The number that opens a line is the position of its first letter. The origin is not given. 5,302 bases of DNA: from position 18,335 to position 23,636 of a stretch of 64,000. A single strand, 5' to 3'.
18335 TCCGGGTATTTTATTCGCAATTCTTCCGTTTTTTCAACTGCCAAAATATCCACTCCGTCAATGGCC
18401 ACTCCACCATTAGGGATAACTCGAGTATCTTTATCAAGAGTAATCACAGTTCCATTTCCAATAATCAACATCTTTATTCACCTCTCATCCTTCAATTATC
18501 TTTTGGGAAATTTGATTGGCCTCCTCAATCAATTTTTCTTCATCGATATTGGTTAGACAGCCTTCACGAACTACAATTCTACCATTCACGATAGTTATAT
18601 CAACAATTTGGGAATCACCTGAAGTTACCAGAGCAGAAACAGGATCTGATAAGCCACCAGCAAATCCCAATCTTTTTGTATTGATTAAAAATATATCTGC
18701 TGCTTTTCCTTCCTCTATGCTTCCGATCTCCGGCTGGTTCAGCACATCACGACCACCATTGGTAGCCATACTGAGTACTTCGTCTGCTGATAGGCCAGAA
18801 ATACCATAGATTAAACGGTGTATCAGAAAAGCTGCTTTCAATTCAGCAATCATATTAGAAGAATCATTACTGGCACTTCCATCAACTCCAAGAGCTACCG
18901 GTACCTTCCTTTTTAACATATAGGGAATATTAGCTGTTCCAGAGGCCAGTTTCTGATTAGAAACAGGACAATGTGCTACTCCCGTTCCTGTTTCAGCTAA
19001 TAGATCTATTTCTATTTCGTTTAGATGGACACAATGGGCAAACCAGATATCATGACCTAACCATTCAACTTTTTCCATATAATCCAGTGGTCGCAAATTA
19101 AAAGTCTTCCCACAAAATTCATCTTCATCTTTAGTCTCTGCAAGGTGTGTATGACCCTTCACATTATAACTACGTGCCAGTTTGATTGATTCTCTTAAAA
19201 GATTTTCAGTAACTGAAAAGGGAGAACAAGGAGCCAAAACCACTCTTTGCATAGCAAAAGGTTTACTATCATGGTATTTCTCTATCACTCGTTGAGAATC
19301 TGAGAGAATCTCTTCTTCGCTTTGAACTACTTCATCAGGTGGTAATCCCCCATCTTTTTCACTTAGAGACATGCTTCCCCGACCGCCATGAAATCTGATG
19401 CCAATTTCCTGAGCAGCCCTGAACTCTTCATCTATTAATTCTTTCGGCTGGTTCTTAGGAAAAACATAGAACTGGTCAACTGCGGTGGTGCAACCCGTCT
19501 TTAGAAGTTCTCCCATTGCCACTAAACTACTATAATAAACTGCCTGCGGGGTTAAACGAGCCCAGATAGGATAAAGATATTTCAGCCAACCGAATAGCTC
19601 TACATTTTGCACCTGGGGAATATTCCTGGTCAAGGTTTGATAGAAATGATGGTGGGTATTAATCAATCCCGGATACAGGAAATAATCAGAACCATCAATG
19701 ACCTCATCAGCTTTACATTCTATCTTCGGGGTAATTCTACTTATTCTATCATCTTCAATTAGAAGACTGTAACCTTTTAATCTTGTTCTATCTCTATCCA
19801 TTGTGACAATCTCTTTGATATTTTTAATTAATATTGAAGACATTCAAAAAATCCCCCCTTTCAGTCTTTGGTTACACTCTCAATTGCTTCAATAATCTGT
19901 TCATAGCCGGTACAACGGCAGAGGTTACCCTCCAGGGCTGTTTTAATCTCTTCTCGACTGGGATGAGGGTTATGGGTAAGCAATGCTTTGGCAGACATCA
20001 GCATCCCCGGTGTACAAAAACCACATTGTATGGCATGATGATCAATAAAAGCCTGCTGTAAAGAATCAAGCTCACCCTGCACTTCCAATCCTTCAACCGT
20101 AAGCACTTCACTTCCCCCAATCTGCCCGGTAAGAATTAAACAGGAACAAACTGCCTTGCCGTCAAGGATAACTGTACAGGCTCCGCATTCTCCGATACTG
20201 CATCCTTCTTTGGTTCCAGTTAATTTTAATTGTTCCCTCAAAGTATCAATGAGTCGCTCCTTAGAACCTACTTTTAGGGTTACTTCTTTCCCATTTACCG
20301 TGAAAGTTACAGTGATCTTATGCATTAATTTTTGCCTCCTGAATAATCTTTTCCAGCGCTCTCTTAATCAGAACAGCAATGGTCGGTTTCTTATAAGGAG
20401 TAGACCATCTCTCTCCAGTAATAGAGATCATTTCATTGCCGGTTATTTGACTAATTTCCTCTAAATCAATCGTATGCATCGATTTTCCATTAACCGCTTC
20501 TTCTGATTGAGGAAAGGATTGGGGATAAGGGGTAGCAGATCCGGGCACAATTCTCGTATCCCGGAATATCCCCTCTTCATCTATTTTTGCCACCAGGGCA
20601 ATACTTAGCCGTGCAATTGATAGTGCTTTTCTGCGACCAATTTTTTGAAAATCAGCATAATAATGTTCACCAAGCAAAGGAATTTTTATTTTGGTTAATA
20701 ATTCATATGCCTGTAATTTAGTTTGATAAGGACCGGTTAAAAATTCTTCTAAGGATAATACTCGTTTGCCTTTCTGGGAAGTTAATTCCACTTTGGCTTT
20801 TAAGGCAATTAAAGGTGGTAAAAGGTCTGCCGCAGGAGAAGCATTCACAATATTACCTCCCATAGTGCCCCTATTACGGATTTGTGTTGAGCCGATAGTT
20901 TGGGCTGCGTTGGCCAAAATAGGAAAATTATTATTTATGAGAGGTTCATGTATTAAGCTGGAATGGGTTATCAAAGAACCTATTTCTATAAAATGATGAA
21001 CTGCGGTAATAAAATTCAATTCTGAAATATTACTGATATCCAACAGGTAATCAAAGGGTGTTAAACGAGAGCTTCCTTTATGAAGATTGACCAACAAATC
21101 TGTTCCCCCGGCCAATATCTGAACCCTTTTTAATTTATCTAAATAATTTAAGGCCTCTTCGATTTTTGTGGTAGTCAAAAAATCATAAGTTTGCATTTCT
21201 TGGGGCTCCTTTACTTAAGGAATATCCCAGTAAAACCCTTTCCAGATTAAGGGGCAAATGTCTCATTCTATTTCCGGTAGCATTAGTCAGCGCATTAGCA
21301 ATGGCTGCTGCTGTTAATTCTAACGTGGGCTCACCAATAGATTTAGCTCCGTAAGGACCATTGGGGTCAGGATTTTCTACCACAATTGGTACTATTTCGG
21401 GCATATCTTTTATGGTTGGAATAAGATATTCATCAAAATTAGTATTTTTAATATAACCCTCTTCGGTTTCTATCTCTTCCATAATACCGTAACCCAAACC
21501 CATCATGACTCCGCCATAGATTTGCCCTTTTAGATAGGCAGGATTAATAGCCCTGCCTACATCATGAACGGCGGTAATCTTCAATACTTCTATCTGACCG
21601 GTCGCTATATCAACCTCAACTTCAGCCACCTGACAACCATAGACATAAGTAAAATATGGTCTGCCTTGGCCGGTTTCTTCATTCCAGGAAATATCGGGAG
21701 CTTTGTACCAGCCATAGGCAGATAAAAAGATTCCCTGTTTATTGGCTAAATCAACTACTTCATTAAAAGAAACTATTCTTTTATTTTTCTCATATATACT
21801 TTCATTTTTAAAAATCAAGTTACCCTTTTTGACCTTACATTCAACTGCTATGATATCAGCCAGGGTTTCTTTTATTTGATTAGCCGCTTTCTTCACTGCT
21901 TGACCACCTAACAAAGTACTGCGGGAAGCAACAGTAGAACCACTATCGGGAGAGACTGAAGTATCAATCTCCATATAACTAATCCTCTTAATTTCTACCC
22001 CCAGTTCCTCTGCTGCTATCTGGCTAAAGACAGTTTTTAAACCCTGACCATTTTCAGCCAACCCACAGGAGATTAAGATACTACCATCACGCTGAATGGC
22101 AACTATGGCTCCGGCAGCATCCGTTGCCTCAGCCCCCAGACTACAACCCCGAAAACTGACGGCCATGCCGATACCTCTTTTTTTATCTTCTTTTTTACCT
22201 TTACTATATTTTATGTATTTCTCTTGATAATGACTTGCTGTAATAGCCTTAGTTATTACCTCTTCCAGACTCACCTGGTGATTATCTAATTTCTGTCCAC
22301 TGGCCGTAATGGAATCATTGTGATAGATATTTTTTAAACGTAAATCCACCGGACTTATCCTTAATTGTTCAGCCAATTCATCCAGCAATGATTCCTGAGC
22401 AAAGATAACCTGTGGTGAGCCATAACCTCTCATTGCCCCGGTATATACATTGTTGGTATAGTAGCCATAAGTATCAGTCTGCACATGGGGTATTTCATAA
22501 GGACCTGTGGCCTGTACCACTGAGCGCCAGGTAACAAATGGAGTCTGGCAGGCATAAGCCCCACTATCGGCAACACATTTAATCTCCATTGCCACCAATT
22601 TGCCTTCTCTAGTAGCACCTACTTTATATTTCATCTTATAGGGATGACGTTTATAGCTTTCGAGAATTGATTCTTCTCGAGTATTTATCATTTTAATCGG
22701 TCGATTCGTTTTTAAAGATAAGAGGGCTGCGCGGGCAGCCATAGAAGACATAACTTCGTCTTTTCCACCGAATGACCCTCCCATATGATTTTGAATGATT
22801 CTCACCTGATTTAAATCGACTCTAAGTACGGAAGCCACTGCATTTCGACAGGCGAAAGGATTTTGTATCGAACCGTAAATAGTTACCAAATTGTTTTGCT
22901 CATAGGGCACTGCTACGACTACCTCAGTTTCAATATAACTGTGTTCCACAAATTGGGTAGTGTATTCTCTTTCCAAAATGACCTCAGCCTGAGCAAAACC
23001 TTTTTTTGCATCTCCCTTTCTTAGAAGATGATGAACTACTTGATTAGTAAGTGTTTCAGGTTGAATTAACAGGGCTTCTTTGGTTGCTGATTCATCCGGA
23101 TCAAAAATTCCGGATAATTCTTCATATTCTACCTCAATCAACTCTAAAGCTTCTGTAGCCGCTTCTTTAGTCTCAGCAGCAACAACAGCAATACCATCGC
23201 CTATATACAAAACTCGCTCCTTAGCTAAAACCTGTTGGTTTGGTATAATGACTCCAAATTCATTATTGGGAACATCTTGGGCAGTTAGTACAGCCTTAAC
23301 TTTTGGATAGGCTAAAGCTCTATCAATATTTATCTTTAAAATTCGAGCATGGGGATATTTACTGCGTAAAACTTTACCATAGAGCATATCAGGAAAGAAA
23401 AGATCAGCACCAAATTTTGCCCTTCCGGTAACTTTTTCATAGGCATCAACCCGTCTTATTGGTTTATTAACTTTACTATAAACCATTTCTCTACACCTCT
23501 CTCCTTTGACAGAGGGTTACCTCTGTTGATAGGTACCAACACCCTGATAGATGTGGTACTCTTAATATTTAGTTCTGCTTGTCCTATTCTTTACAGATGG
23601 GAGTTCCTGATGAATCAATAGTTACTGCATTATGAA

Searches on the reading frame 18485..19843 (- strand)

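Call 6: search_protein_families(library=ncbifam, proteins=[window:18485-19843:-], max_evalue=0.00001)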
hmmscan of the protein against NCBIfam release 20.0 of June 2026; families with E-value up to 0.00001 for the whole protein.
window:18485-19843:- (452 aa): 34 families (the best 25 are shown)
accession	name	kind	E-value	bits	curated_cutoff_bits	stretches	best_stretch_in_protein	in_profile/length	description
NF006055.0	PRK08203.1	equivalog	7.8e-180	598.2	532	1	2-451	4-452/455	8-oxoguanine deaminase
NF009059.0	PRK12393.1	equivalog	1.3e-118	396.6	543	1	1-450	4-456/460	amidohydrolase family protein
NF005557.0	PRK07228.1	equivalog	9.3e-93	311.3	522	1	4-450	3-438/445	5'-deoxyadenosine deaminase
NF004701.0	PRK06038.1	equivalog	3.4e-81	273.1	609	1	1-450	3-427/432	N-ethylammeline chlorohydrolase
NF006549.0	PRK09045.1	equivalog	1.8e-71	241.1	540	1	11-450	16-440/444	TRZ/ATZ family hydrolase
NF006252.0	PRK08393.1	equivalog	2e-70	238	617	1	3-448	2-422/424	N-ethylammeline chlorohydrolase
NF004995.0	PRK06380.1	subfamily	1.8e-58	198.5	567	1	3-440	2-414/418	metal-dependent hydrolase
NF006056.0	PRK08204.1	subfamily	3.1e-56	191.1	391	1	3-450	4-441/449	hypothetical protein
NF005211.0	PRK06687.1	equivalog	1.9e-52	178.5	703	1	11-431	8-415/419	TRZ/ATZ family protein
NF012037.0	PRK15493.1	equivalog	5.5e-49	167.1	779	1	11-445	9-429/435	bifunctional S-methyl-5'-thioadenosine deaminase/S-adenosylhomocysteine deaminase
NF005540.0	PRK07203.1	equivalog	2.2e-48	165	444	1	4-449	2-438/444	putative aminohydrolase SsnA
TIGR02967.1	guan_deamin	equivalog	8.8e-46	156.7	375.4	1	44-420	31-400/401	guanine deaminase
NF006679.0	PRK09228.1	subfamily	7.9e-45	153.4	351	1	27-426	34-431/433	guanine deaminase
TIGR03314.1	Se_ssnA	subfamily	2.4e-44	151.9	455.5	1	5-449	2-437/441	putative selenium metabolism protein SsnA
NF006681.0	PRK09229.1-2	equivalog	5.8e-44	150.5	362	1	23-438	20-440/451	formimidoylglutamate deiminase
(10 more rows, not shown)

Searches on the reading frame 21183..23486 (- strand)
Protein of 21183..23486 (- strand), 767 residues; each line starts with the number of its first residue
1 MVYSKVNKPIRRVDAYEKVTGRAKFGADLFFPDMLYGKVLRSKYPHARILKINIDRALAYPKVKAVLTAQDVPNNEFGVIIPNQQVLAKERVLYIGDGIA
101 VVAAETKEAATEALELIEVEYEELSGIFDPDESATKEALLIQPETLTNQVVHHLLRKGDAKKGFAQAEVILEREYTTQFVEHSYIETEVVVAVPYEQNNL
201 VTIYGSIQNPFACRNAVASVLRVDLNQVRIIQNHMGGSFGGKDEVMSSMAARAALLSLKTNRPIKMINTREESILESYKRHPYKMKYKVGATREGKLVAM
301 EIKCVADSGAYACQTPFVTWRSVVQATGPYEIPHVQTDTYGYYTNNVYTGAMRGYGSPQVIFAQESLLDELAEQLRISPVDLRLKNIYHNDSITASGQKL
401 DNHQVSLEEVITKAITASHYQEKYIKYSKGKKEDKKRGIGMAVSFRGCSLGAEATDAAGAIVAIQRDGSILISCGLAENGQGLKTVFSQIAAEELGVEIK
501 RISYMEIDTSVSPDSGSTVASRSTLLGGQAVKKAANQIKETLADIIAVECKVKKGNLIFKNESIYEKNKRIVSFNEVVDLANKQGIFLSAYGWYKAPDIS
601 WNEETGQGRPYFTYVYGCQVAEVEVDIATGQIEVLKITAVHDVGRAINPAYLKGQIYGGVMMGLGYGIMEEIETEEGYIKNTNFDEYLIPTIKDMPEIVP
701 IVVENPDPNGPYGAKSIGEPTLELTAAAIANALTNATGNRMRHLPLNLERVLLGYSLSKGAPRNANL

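Call 6: search_protein_families(library=ncbifam, proteins=[window:21183-23486:-], max_evalue=0.00001)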
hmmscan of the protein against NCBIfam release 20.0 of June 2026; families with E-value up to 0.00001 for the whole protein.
window:21183-23486:- (767 aa): 13 families
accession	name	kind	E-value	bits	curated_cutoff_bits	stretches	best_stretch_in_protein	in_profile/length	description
TIGR03196.1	pucD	equivalog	2.7e-172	575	783.65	1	6-751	3-754/763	xanthine dehydrogenase subunit D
NF043082.1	XdhA_XDHase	equivalog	1.3e-169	565.8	780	1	8-753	3-750/758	xanthine dehydrogenase subunit XdhA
TIGR03194.1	4hydrxCoA_A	equivalog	2.2e-159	532.3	994.55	1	12-752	3-743/746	4-hydroxybenzoyl-CoA reductase subunit alpha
NF007426.0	PRK09970.1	equivalog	6.8e-158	527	916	1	3-752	3-752/761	xanthine dehydrogenase molybdenum-binding subunit XdhA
TIGR02965.1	xanthine_xdhB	equivalog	6.1e-141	471.1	849.5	1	12-737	7-729/758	xanthine dehydrogenase molybdopterin binding subunit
TIGR03311.1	Se_dep_XDH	equivalog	4.3e-133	445.2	830.45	2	5-550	161-686/848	selenium-dependent xanthine dehydrogenase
NF045668.1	pterin_aldehy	equivalog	6e-125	418.4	1100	1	10-753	179-902/905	molybdopterin-dependent aldehyde oxidoreductase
NF041018.1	glyceraldDH_alpha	equivalog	9.5e-121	404.5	790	1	6-751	3-740/741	glyceraldehyde dehydrogenase subunit alpha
NF040766.1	CODH_aero_grp5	exception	1.4e-94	317.8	950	1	6-748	5-778/785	aerobic carbon-monoxide dehydrogenase large subunit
NF041671.1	peri_hyde_PaoC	equivalog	4.3e-90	303.1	1180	1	6-752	18-728/735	aldehyde oxidoreductase molybdenum-binding subunit PaoC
TIGR03313.1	Se_sel_red_Mo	hypoth_equivalog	6.4e-90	302.1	1101.9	2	157-753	361-947/951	molybdopterin-dependent oxidoreductase Mo/Fe-S-binding subunit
TIGR02416.1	CO_dehy_Mo_lg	equivalog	4.3e-88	296.3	991.15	1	19-738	6-751/770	aerobic carbon-monoxide dehydrogenase large subunit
TIGR02969.1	mam_aldehyde_ox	subfamily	6.5e-85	285.6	1912.3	1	6-750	576-1296/1330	aldehyde oxidase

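Call 57: find_homologous_proteins(query=window:21183-23486:-, max_evalue=1e-50)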
Query window:21183-23486:- (767 aa): 4168 proteins with E <= 1e-50 among 8000 candidates; the best 120 are listed.
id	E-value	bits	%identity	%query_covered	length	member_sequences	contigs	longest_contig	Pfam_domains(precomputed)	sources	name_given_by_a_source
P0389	0.0e+0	1709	100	100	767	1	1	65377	PF02738.24,PF20256.4,PF01315.28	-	-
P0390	0.0e+0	1698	99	100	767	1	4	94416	PF02738.24,PF20256.4,PF01315.28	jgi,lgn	jgi:CO/xanthine dehydrogenase Mo-binding subunit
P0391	0.0e+0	1503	88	100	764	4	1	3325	PF02738.24,PF20256.4,PF01315.28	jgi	-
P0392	0.0e+0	1499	86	100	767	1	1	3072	PF02738.24,PF20256.4,PF01315.28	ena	-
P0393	0.0e+0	1485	84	100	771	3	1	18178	PF02738.24,PF20256.4,PF01315.28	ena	-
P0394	0.0e+0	1462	83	100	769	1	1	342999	PF02738.24,PF20256.4,PF01315.28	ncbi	ncbi:MAG: xanthine dehydrogenase family protein [Candidatus Atribacteria bacterium]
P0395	0.0e+0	1460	83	100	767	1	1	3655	PF02738.24,PF20256.4,PF01315.28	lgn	-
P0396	0.0e+0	1460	100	86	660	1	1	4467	PF02738.24,PF20256.4,PF01315.28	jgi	-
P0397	0.0e+0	1459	83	100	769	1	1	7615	PF02738.24,PF20256.4,PF01315.28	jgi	-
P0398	0.0e+0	1456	83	99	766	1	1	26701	PF02738.24,PF20256.4,PF01315.28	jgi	-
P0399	0.0e+0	1449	83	99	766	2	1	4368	PF02738.24,PF20256.4,PF01315.28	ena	-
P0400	0.0e+0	1441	82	99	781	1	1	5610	PF02738.24,PF20256.4,PF01315.28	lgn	-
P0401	0.0e+0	1440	82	99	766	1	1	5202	PF02738.24,PF20256.4,PF01315.28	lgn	-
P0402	0.0e+0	1439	82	99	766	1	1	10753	PF02738.24,PF20256.4,PF01315.28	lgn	-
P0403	0.0e+0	1438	82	99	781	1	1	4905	PF02738.24,PF20256.4,PF01315.28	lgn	-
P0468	0.0e+0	1230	70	99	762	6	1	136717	PF02738.24,PF20256.4,PF01315.28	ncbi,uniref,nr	ncbi:xanthine dehydrogenase [Petrotoga mexicana DSM 14811]|uniref:Xanthine dehydrogenase n=2 Tax=Pet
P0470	0.0e+0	1223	70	99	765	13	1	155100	PF02738.24,PF20256.4,PF01315.28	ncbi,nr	ncbi:MAG: xanthine dehydrogenase family protein molybdopterin-binding subunit [Halanaerobiales bacte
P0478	0.0e+0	1193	69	99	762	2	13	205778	PF02738.24,PF20256.4,PF01315.28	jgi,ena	-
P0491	0.0e+0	1187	69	99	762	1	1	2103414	PF02738.24,PF20256.4,PF01315.28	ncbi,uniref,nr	ncbi:xanthine dehydrogenase family protein molybdopterin-binding subunit [Acetomicrobium hydrogenifo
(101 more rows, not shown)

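Call 58: find_encoding_contigs(protein=P0491, flank=10000, max_places=1)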
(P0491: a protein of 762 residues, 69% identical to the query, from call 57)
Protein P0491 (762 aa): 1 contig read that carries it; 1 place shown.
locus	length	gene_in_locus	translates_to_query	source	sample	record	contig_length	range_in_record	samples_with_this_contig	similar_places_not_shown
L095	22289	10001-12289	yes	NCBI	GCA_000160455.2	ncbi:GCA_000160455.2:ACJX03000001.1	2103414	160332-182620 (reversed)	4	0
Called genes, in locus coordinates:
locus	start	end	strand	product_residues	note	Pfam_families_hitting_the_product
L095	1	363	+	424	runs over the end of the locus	PF00464:SHMT, PF00155:Aminotran_1_2, PF01212:Beta_elim_lyase (weak)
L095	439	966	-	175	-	PF00731:AIRC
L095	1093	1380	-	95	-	-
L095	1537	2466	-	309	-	PF00126:HTH_1, PF03466:LysR_substrate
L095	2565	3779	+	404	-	PF01546:Peptidase_M20, PF07687:M20_dimer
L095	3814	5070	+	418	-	PF00291:PALP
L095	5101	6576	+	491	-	PF00291:PALP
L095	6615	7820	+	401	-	PF01546:Peptidase_M20, PF07687:M20_dimer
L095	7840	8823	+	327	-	PF02729:OTCace_N, PF00185:OTCace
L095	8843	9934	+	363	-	PF01180:DHO_dh, PF25160:LdpA_Fe-S-bd (faint), PF03060:NMO (weak), PF12837:Fer4_6 (weak), PF12838:Fer4_7, PF13187:Fer4_9, PF14697:Fer4_21, PF00037:Fer4 (weak), +2 more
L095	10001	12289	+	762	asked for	PF01315:Ald_Xan_dh_C, PF02738:MoCoBD_1, PF20256:MoCoBD_2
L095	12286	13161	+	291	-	PF00941:FAD_binding_5, PF03450:CO_deh_flav_C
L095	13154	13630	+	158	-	PF00111:Fer2, PF01799:Fer2_2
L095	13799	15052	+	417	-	PF02133:Transp_cyt_pur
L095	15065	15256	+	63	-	-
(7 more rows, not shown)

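Call 59: find_encoding_contigs(protein=P0468, flank=10000, max_places=1)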
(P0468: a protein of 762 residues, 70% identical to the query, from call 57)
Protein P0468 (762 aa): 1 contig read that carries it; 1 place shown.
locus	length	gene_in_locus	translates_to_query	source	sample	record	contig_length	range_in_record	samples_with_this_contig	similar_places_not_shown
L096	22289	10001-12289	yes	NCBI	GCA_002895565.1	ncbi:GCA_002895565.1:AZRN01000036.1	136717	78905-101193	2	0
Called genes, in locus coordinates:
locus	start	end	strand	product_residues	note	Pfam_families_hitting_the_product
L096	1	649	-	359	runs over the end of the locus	-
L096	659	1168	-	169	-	-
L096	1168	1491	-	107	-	-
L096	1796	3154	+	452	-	PF00860:Xan_ur_permease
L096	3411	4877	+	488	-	PF00291:PALP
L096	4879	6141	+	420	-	PF00291:PALP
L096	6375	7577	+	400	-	PF01546:Peptidase_M20, PF07687:M20_dimer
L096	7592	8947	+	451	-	PF07969:Amidohydro_3 (weak), PF01979:Amidohydro_1, PF07969:Amidohydro_3 (weak)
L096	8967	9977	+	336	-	PF02729:OTCace_N, PF00185:OTCace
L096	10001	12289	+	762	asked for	PF01315:Ald_Xan_dh_C, PF02738:MoCoBD_1, PF20256:MoCoBD_2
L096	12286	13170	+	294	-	PF00941:FAD_binding_5, PF03450:CO_deh_flav_C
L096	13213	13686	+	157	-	PF00111:Fer2, PF01799:Fer2_2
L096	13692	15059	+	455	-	PF01979:Amidohydro_1, PF07969:Amidohydro_3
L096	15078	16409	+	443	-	PF22039:HUTI_composite_bact (weak), PF01979:Amidohydro_1, PF07969:Amidohydro_3 (faint)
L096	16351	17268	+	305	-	PF00941:FAD_binding_5, PF03450:CO_deh_flav_C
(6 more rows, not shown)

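Call 76: find_encoding_contigs(protein=P0470, flank=10000, max_places=1)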
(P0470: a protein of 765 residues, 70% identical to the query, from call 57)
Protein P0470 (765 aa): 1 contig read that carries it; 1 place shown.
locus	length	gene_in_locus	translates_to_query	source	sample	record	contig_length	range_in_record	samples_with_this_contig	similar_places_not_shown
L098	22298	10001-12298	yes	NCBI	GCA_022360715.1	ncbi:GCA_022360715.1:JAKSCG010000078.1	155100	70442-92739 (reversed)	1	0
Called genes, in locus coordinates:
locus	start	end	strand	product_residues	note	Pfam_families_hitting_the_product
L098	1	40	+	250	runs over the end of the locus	PF00731:AIRC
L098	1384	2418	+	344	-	PF00155:Aminotran_1_2, PF01212:Beta_elim_lyase, PF00266:Aminotran_5 (faint)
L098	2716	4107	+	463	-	PF13026:DUF3887 (weak)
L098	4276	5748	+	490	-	PF00291:PALP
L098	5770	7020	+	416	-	PF00291:PALP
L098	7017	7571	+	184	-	PF01381:HTH_3, PF12844:HTH_19 (faint), PF13560:HTH_31, PF07883:Cupin_2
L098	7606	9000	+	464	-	PF01979:Amidohydro_1, PF07969:Amidohydro_3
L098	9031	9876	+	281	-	PF04909:Amidohydro_2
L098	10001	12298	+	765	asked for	PF01315:Ald_Xan_dh_C, PF02738:MoCoBD_1, PF20256:MoCoBD_2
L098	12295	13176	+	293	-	PF00941:FAD_binding_5, PF03450:CO_deh_flav_C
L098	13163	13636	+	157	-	PF00111:Fer2 (weak), PF01799:Fer2_2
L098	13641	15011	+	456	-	PF01979:Amidohydro_1, PF07969:Amidohydro_3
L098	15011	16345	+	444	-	PF22039:HUTI_composite_bact, PF01979:Amidohydro_1, PF07969:Amidohydro_3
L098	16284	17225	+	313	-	PF00941:FAD_binding_5, PF03450:CO_deh_flav_C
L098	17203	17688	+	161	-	PF00111:Fer2, PF01799:Fer2_2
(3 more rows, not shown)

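Call 77: find_encoding_contigs(protein=P0478, flank=10000, max_places=1)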
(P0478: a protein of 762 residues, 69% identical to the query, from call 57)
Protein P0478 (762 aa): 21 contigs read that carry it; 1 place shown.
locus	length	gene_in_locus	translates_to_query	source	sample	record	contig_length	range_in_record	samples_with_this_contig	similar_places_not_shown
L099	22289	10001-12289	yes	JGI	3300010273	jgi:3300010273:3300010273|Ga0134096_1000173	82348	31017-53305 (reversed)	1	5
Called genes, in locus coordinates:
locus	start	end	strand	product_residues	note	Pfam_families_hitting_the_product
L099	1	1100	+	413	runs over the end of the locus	PF06808:DctM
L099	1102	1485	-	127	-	-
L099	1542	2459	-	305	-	PF00126:HTH_1, PF03466:LysR_substrate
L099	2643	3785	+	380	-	PF01546:Peptidase_M20, PF07687:M20_dimer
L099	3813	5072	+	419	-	PF00291:PALP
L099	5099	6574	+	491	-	PF00291:PALP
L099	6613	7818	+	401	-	PF01546:Peptidase_M20, PF07687:M20_dimer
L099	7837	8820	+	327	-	PF02729:OTCace_N, PF00185:OTCace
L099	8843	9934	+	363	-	PF00977:His_biosynth (faint), PF01180:DHO_dh, PF03060:NMO (weak), PF12837:Fer4_6 (weak), PF12838:Fer4_7, PF13187:Fer4_9, PF14697:Fer4_21, PF00037:Fer4 (weak), +3 more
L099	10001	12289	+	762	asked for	PF01315:Ald_Xan_dh_C, PF02738:MoCoBD_1, PF20256:MoCoBD_2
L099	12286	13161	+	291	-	PF00941:FAD_binding_5, PF03450:CO_deh_flav_C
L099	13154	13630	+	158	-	PF00111:Fer2, PF01799:Fer2_2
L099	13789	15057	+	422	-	PF02133:Transp_cyt_pur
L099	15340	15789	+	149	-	PF00383:dCMP_cyt_deam_1, PF14437:MafB19-deam, PF14439:Bd3614-deam (weak)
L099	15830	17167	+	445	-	PF07969:Amidohydro_3 (weak), PF01979:Amidohydro_1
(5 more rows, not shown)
